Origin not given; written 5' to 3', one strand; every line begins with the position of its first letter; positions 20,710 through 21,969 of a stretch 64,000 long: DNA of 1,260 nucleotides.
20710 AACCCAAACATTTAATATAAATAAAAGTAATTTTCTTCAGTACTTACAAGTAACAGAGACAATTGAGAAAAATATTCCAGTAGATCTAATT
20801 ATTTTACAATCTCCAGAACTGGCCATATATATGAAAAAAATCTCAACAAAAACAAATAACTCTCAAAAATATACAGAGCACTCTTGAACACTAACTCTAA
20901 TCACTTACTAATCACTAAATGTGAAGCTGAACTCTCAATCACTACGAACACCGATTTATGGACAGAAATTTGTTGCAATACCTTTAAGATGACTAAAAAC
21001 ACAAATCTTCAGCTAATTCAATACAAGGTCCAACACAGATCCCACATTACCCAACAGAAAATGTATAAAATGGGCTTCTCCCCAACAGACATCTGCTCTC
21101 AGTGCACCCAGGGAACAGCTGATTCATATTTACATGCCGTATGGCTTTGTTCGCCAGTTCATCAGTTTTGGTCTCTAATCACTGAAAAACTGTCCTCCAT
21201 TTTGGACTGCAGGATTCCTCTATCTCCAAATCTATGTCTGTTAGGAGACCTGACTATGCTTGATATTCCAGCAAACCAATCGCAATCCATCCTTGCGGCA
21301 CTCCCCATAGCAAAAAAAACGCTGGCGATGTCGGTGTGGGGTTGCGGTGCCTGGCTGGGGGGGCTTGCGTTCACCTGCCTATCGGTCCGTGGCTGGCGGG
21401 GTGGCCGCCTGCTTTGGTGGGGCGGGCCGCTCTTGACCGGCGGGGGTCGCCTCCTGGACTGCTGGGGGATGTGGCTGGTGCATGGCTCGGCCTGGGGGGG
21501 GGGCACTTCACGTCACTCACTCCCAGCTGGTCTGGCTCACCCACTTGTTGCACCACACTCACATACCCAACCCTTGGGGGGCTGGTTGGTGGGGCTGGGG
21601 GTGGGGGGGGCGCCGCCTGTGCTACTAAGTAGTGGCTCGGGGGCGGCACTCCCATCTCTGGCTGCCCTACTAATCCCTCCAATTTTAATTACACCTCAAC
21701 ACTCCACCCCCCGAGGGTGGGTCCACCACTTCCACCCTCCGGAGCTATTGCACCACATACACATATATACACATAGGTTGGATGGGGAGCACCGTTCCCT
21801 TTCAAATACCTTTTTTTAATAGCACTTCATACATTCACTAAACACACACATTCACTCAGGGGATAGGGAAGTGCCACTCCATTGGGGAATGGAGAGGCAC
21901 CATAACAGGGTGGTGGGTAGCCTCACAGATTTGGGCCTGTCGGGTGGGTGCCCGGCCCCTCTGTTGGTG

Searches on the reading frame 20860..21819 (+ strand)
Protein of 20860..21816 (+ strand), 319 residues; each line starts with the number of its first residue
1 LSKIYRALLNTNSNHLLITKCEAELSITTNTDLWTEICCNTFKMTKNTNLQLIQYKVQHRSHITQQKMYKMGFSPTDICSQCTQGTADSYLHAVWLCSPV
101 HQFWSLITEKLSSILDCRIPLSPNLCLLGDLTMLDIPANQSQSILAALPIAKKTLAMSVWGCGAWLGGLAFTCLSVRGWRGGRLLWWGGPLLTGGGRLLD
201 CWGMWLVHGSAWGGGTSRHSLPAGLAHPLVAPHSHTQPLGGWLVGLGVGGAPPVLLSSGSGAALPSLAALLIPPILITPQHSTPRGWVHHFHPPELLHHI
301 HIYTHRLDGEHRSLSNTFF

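Call 9: search_protein_families(library=pfam, proteins=[window:20884-21819:+], max_evalue=0.01)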
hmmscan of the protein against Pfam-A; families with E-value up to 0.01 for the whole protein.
window:20884-21819:+ (311 aa): 0 families

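Call 28: search_protein_families(library=pfam, proteins=[window:20860-21816:+], max_evalue=0.1)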
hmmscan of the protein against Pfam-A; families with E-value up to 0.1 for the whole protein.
window:20860-21816:+ (319 aa): 1 family
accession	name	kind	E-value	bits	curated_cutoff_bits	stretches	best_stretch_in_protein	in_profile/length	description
PF06067.16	DUF932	-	0.049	13.8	23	1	15-66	66-114/227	Domain of unknown function (DUF932)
